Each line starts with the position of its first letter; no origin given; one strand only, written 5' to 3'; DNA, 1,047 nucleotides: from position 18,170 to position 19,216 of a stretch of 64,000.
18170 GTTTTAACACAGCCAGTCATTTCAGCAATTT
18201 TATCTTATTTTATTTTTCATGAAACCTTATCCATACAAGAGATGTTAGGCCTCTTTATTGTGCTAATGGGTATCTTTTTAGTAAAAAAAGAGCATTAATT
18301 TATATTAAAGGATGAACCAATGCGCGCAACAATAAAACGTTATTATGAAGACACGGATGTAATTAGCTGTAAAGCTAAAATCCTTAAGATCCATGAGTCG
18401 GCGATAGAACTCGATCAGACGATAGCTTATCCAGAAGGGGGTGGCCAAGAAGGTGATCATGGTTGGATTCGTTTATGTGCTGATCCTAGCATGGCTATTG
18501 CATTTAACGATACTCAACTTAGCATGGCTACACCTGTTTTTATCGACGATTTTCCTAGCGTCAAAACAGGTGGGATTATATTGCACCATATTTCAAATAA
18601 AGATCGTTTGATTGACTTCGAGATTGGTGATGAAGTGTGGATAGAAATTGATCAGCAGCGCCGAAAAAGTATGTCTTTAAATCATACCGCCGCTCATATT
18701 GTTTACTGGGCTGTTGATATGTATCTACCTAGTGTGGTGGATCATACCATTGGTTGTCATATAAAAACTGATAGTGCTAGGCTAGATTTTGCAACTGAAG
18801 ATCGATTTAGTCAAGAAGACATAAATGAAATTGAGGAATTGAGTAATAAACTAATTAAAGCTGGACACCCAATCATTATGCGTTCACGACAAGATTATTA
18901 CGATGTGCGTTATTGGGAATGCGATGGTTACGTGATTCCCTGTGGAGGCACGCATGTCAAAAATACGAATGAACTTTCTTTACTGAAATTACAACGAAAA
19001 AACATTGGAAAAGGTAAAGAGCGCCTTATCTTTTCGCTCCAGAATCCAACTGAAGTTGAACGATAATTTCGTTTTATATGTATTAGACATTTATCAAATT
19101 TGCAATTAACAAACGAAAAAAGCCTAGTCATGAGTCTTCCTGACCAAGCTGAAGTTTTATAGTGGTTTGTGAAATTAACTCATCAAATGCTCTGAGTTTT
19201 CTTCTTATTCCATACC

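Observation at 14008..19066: Candidate undescribed system: non-proteinogenic amino acid synthesis or detox with a tRNA-editing self-protection gene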

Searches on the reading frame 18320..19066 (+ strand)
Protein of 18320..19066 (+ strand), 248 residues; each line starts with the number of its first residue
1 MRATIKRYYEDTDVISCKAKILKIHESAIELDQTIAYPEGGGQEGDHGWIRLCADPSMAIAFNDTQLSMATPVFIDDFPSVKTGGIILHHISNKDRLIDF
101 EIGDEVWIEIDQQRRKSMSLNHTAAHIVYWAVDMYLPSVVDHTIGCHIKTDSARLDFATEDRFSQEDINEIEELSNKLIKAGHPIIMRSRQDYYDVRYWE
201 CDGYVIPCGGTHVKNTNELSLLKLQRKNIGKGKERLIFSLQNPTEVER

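Call 4: search_protein_families(library=pfam, proteins=[window:18320-19066:+])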
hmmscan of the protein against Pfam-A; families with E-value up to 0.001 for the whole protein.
window:18320-19066:+ (248 aa): 2 families
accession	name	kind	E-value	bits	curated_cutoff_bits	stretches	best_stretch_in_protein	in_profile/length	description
PF07973.19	tRNA_SAD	-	3.3e-07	30.6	24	1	201-236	6-43/44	Threonyl and Alanyl tRNA synthetase second additional domain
PF01411.24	tRNA-synt_2c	-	2e-06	27.1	30.3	1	17-113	475-551/552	tRNA synthetases class II (A)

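Call 5: search_protein_families(library=ncbifam, proteins=[window:18320-19066:+])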
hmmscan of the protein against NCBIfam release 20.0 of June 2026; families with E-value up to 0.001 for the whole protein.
window:18320-19066:+ (248 aa): 4 families
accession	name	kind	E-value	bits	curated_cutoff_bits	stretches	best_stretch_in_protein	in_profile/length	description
TIGR03683.1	A-tRNA_syn_arch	equivalog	2.7e-34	118.5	744.7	1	3-188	500-662/902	alanine--tRNA ligase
NF040865.1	a_tRNA_ed_AlaXM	equivalog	3.2e-34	118.7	300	2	6-188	3-160/234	alanyl-tRNA editing protein AlaXM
TIGR00344.1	alaS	equivalog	2.8e-27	95.4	457.05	1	16-239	458-691/847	alanine--tRNA ligase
NF002436.0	PRK01584.1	equivalog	7.2e-09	34.7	529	1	120-228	455-579/595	alanine--tRNA ligase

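Call 6: find_homologous_proteins(query=window:18320-19063:+)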
Query window:18320-19063:+ (248 aa): 279 proteins with E <= 0.001 among 418 candidates; the best 120 are listed.
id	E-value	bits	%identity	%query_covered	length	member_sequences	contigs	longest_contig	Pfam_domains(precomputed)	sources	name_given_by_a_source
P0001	9.6e-167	571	100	100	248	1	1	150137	PF01411.25,PF07973.20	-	-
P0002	2.9e-146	504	87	100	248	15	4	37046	PF01411.25,PF07973.20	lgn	-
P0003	5.7e-142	489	86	100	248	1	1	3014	PF01411.25,PF07973.20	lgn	-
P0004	6.4e-133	460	81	98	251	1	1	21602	PF01411.25,PF07973.20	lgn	-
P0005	8.1e-132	456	81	97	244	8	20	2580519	PF01411.25,PF07973.20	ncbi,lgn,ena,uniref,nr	ncbi:Alanine--tRNA ligase [Oligella urethralis]|uniref:alanyl-tRNA editing protein n=1 Tax=Oligella 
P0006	9.2e-108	377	68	96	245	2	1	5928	PF01411.25,PF07973.20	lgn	-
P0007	4.4e-107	375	68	96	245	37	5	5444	PF01411.25,PF07973.20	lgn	-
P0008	9.1e-85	302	55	98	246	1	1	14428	PF01411.25,PF07973.20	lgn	-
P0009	1.7e-77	278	51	96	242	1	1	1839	-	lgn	-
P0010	1.1e-74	269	50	96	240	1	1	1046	PF01411.25,PF07973.20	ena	-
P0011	1.7e-74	269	83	57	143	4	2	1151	-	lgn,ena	-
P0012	1.6e-73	265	50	99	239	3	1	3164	PF01411.25,PF07973.20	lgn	-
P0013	3.3e-73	264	50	94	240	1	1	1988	PF01411.25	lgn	-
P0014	1.3e-71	259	49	96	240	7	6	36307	PF01411.25,PF07973.20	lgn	-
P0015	1.2e-67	246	52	95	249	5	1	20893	PF01411.25,PF07973.20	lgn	-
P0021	2.7e-60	222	45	95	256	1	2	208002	PF07973.20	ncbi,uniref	ncbi:alanyl-tRNA editing protein [Dyella jejuensis]|uniref:Alanyl-tRNA editing protein n=1 Tax=Dyell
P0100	3.6e-50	189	42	96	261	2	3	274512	-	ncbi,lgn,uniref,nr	ncbi:synthetase [Pseudomonas cichorii]|uniref:Alanyl-tRNA editing protein n=1 Tax=Pseudomonas serbie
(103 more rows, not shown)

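Call 7: search_solved_structures(query=window:18320-19063:+, show_alignments=2)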
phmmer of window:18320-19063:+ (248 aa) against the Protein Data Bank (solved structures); distinct sequences matched with E-value up to 0.001: 8.
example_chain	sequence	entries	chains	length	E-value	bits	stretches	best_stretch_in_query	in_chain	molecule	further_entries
9iuw_A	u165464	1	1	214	8.8e-25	90.8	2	96-240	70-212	Partial alanyl-tRNA synthetase matches COOH terminus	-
2e1b_A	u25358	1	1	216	2.9e-24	89.1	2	99-238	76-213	216aa long hypothetical alanyl-tRNA synthetase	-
2zze_A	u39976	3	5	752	5.2e-15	58.9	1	4-239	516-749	Alanyl-tRNA synthetase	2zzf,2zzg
2ztg_A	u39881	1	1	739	5.2e-13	52.3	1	3-185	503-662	Alanyl-tRNA synthetase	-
3wqy_A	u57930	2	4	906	1.2e-12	51.2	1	3-235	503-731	Alanine--tRNA ligase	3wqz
3kew_A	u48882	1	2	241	1.5e-05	27.9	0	5-50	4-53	DHHA1 domain protein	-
1v4p_A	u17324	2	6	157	0.00011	25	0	121-187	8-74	alanyl-tRNA synthetase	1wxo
1v7o_A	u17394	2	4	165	0.00012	24.9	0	121-187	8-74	alanyl-tRNA synthetase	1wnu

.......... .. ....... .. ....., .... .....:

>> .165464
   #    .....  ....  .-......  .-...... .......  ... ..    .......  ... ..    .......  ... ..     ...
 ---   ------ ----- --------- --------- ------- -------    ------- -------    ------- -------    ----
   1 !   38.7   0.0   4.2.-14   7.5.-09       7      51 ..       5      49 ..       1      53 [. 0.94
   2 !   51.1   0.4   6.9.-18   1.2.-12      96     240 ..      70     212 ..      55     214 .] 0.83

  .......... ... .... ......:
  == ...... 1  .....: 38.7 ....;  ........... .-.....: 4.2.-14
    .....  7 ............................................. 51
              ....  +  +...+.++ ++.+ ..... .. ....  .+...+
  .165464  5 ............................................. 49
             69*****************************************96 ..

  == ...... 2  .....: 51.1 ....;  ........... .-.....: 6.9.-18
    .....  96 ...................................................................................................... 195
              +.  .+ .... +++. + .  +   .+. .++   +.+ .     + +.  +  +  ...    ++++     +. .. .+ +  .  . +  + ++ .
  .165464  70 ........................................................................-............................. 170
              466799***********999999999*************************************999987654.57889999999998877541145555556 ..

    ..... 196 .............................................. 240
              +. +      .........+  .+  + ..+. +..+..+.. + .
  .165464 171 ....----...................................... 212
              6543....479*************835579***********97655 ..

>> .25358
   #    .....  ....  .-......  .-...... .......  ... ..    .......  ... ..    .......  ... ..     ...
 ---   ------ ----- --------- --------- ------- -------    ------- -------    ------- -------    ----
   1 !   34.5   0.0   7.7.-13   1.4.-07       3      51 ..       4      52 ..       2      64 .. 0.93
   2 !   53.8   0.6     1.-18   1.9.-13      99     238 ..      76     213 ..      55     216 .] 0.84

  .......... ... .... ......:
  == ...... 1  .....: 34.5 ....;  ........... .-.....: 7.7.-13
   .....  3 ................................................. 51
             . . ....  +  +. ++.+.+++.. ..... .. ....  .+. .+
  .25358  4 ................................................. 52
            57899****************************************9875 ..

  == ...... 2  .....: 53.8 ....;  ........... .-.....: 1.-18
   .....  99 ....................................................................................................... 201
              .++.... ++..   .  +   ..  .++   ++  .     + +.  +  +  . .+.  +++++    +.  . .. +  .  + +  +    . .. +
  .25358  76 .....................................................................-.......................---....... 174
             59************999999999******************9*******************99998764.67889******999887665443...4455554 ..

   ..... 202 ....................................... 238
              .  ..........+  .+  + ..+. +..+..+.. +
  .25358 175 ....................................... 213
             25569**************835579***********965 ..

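Call 9: find_encoding_contigs(protein=P0005, flank=10000, max_places=3)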
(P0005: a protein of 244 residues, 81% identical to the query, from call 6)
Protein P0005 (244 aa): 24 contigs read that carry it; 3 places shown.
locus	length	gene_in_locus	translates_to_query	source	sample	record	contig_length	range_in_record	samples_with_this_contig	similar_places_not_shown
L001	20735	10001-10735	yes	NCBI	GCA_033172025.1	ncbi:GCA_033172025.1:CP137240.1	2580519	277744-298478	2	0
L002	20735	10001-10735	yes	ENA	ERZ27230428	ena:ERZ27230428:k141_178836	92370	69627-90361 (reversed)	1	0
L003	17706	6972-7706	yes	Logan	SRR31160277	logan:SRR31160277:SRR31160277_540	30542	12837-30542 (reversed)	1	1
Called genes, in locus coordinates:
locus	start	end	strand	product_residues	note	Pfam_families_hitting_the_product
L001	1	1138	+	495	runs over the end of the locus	PF00392:GntR, PF00155:Aminotran_1_2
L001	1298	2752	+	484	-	PF00171:Aldedh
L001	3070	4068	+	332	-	PF03480:DctP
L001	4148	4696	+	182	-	PF04290:DctQ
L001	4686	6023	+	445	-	PF06808:DctM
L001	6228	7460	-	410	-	PF00155:Aminotran_1_2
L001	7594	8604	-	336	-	PF05598:DUF772, PF01609:DDE_Tnp_1, PF13612:DDE_Tnp_1_3, PF13359:DDE_Tnp_4 (weak), PF13751:DDE_Tnp_1_6 (weak)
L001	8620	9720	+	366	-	PF13565:HTH_32 (weak), PF00665:rve, PF13683:rve_3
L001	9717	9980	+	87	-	PF00892:EamA, PF08449:UAA (weak)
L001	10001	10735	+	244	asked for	PF01411:tRNA-synt_2c (weak), PF07973:tRNA_SAD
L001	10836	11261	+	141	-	-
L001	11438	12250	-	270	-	PF02463:SMC_N (faint), PF00005:ABC_tran, PF13304:AAA_21 (weak)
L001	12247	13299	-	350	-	PF01032:FecCD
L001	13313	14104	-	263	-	PF13883:CREG_beta-barrel, PF01243:PNPOx_N, PF10615:DUF2470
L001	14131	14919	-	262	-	PF13103:TonB_2 (weak), PF03544:TonB_C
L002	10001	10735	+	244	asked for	PF01411:tRNA-synt_2c (weak), PF07973:tRNA_SAD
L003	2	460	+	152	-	?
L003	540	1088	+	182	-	PF04290:DctQ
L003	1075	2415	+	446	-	PF06808:DctM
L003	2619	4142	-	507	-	PF00392:GntR, PF00155:Aminotran_1_2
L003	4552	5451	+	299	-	PF00291:PALP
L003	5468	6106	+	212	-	PF25084:LbH_EIF2B (weak), PF25087:GMPPB_C, PF00132:Hexapep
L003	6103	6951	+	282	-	PF00892:EamA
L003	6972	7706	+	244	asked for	PF01411:tRNA-synt_2c (weak), PF07973:tRNA_SAD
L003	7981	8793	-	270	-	PF02463:SMC_N (faint), PF00005:ABC_tran, PF13304:AAA_21 (weak)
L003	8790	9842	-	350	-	PF01032:FecCD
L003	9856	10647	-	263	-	PF13883:CREG_beta-barrel, PF01243:PNPOx_N, PF10615:DUF2470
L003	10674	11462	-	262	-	PF13103:TonB_2, PF03544:TonB_C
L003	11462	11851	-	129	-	PF02472:ExbD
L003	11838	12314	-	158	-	PF01618:MotA_ExbB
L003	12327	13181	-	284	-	PF01497:Peripla_BP_2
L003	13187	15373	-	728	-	PF07715:Plug, PF00593:TonB_dep_Rec_b-barrel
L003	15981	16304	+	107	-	-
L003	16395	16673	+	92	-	PF18431:RNAse_A_bac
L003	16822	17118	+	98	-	PF18593:CdiI_2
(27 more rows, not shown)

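Call 10: find_encoding_contigs(protein=P0008, flank=10000, max_places=3)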
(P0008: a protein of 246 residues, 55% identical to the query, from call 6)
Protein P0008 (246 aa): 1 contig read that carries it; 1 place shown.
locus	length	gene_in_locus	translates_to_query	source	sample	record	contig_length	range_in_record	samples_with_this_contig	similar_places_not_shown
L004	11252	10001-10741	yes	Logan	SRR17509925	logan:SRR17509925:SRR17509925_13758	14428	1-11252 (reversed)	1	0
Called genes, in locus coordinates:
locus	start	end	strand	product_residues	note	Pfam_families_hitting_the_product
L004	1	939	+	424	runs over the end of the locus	PF01946:Thi4 (weak), PF00890:FAD_binding_2 (faint), PF01266:DAO, PF13450:NAD_binding_8 (faint)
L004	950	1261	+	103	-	PF04267:SoxD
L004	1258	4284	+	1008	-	PF13510:Fer2_4, PF00890:FAD_binding_2 (weak), PF07992:Pyr_redox_2, PF12831:FAD_oxidored, PF13450:NAD_binding_8, PF17806:SO_alpha_A3, PF01571:GCV_T, PF08669:GCV_T_C, +2 more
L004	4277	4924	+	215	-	PF04268:SoxG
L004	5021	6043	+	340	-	PF00165:HTH_AraC (faint), PF12833:HTH_18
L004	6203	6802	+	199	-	-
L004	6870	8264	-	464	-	PF00392:GntR, PF08279:HTH_11 (faint), PF00155:Aminotran_1_2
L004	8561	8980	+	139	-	PF00291:PALP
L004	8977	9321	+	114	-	PF00291:PALP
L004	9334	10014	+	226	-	PF25087:GMPPB_C (weak), PF00132:Hexapep (weak)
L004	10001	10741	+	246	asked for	PF01411:tRNA-synt_2c (weak), PF07973:tRNA_SAD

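Call 11: find_encoding_contigs(protein=P0014, flank=10000, max_places=3)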
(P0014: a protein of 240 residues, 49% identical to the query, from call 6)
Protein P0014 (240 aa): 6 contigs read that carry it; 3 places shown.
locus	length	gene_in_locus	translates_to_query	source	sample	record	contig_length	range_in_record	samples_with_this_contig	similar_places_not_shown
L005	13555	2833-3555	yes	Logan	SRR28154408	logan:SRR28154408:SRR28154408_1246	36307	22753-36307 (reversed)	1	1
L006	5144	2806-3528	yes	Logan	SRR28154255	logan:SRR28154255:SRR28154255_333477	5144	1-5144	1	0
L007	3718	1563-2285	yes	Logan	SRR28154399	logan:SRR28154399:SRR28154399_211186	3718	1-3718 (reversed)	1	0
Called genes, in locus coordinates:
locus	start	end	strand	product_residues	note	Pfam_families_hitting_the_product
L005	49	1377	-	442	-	PF00375:SDF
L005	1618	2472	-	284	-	PF00892:EamA, PF06027:SLC35F (weak), PF00892:EamA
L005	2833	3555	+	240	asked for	PF01411:tRNA-synt_2c (weak), PF07973:tRNA_SAD (weak)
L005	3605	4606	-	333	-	PF01497:Peripla_BP_2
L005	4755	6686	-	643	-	PF07715:Plug, PF00593:TonB_dep_Rec_b-barrel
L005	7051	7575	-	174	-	PF03886:ABC_trans_aux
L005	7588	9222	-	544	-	PF02470:MlaD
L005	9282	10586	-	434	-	PF04403:PqiA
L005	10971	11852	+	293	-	PF01040:UbiA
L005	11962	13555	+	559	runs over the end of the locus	PF00749:tRNA-synt_1c, PF03950:tRNA-synt_1c_C, PF20974:tRNA-synt_1c_C2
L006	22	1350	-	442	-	PF00375:SDF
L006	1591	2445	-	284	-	PF00892:EamA, PF06027:SLC35F (weak), PF00892:EamA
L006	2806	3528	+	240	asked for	PF01411:tRNA-synt_2c (weak), PF07973:tRNA_SAD (weak)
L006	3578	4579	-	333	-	PF01497:Peripla_BP_2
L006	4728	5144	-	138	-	?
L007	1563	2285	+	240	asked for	PF01411:tRNA-synt_2c (weak), PF07973:tRNA_SAD (weak)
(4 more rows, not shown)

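Call 13: find_encoding_contigs(protein=P0021, flank=8000, max_places=2)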
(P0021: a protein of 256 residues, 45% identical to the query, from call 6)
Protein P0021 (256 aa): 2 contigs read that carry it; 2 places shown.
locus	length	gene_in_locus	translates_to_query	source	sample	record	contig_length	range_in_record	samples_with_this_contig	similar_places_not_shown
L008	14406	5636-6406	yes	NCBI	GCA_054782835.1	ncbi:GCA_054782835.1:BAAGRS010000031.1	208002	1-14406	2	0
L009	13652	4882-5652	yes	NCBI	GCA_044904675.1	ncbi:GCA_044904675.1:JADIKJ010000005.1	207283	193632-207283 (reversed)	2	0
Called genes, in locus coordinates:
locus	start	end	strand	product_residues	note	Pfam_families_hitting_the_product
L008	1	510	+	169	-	?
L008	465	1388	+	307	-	-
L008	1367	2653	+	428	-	PF00413:Peptidase_M10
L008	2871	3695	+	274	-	PF00685:Sulfotransfer_1 (weak), PF13469:Sulfotransfer_3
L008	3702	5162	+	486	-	PF02129:Peptidase_S15, PF00326:Peptidase_S9, PF12146:Hydrolase_4 (faint), PF01738:DLH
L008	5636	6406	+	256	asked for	PF07973:tRNA_SAD (faint)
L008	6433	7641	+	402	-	PF07690:MFS_1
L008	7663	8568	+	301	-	PF00291:PALP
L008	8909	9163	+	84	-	-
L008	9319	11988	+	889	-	PF00690:Cation_ATPase_N, PF00122:E1-E2_ATPase, PF00702:Hydrolase, PF13246:Cation_ATPase, PF00689:Cation_ATPase_C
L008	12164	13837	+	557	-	PF02690:Na_Pi_cotrans, PF01895:PhoU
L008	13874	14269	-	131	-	-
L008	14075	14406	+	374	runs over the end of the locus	PF25919:BSH_CusB (faint), PF25917:BSH_RND, PF25973:BSH_CzcB, PF25954:Beta-barrel_RND_2, PF25975:CzcB_C (weak)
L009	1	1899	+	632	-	PF00413:Peptidase_M10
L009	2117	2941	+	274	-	PF00685:Sulfotransfer_1 (weak), PF13469:Sulfotransfer_3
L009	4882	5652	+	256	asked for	PF07973:tRNA_SAD (faint)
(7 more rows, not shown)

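Call 14: find_encoding_contigs(protein=P0100, flank=8000, max_places=2)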
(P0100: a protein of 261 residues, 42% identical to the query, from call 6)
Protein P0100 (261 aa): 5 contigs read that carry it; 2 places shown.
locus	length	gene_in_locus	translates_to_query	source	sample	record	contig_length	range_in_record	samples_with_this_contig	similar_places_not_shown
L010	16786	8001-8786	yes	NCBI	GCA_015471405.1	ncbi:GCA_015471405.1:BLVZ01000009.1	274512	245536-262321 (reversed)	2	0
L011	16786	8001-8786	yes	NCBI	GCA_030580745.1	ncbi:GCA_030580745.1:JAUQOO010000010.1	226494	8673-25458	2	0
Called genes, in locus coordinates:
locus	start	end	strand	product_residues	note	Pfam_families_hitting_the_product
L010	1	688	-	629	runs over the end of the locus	PF03717:PBP_dimer, PF00905:Transpeptidase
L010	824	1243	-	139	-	PF01638:HxlR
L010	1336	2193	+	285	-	PF01073:3Beta_HSD (weak), PF05368:NmrA, PF07993:NAD_binding_4 (weak), PF13460:NAD_binding_10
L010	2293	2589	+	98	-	PF11776:RcnB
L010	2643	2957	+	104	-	PF11776:RcnB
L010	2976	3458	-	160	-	PF01047:MarR (weak), PF13404:HTH_AsnC-type, PF13412:HTH_24, PF01037:AsnC_trans_reg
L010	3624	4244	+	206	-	PF01810:LysE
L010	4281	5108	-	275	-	PF02311:AraC_binding, PF00165:HTH_AraC, PF12833:HTH_18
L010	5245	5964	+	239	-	PF25084:LbH_EIF2B (faint), PF25087:GMPPB_C (faint), PF00132:Hexapep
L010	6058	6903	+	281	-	PF01209:Ubie_methyltran, PF13489:Methyltransf_23, PF13847:Methyltransf_31, PF08241:Methyltransf_11, PF08242:Methyltransf_12, PF13649:Methyltransf_25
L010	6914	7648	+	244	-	PF03591:AzlC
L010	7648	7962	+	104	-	PF05437:AzlD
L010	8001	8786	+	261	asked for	-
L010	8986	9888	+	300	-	PF00291:PALP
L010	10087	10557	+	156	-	-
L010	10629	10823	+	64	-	-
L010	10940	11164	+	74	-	-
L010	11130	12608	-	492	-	PF00083:Sugar_tr, PF07690:MFS_1, PF12832:MFS_1_like (faint), PF07690:MFS_1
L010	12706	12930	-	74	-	PF20192:DUF6555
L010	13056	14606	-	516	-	PF01590:GAF, PF13185:GAF_2 (faint), PF00158:Sigma54_activat, PF14532:Sigma54_activ_2, PF25601:AAA_lid_14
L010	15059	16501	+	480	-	PF13231:PMT_2, PF11028:TMEM260_N (weak)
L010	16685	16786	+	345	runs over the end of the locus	PF00296:Bac_luciferase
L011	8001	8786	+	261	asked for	-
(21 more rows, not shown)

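Call 15: find_encoding_contigs(protein=P0002, flank=10000, max_places=4)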
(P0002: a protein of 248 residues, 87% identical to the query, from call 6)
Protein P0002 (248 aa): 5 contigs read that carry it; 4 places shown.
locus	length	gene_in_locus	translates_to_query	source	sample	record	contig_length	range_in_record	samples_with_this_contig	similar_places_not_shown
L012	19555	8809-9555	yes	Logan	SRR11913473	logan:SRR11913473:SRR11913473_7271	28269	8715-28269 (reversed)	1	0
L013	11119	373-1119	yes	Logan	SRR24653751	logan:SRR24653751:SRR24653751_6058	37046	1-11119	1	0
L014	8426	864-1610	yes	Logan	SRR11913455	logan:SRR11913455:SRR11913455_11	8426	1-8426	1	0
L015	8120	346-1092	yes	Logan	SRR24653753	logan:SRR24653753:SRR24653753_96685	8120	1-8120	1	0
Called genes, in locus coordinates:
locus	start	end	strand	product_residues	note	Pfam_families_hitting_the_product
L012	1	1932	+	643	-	?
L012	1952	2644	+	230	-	PF02146:SIR2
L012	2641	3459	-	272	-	PF00899:ThiF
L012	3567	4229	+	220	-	PF04752:ChaC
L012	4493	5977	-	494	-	PF00392:GntR, PF00155:Aminotran_1_2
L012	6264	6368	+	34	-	-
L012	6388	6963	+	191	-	PF00291:PALP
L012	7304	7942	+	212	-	PF25084:LbH_EIF2B, PF25087:GMPPB_C, PF00132:Hexapep (weak)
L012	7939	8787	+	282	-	PF00892:EamA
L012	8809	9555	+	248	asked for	PF01411:tRNA-synt_2c (weak), PF07973:tRNA_SAD (weak)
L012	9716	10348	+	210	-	PF12766:Pyridox_oxase_2, PF01243:PNPOx_N, PF10590:PNP_phzG_C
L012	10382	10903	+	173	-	PF01613:Flavin_Reduct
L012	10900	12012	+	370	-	PF01266:DAO, PF07992:Pyr_redox_2 (faint), PF13450:NAD_binding_8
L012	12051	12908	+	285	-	PF01842:ACT (weak), PF13740:ACT_6 (weak), PF00551:Formyl_trans_N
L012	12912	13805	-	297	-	PF00126:HTH_1, PF03466:LysR_substrate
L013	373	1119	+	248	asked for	PF01411:tRNA-synt_2c (weak), PF07973:tRNA_SAD (weak)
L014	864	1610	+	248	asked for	PF01411:tRNA-synt_2c (weak), PF07973:tRNA_SAD (weak)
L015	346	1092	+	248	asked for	PF01411:tRNA-synt_2c (weak), PF07973:tRNA_SAD (weak)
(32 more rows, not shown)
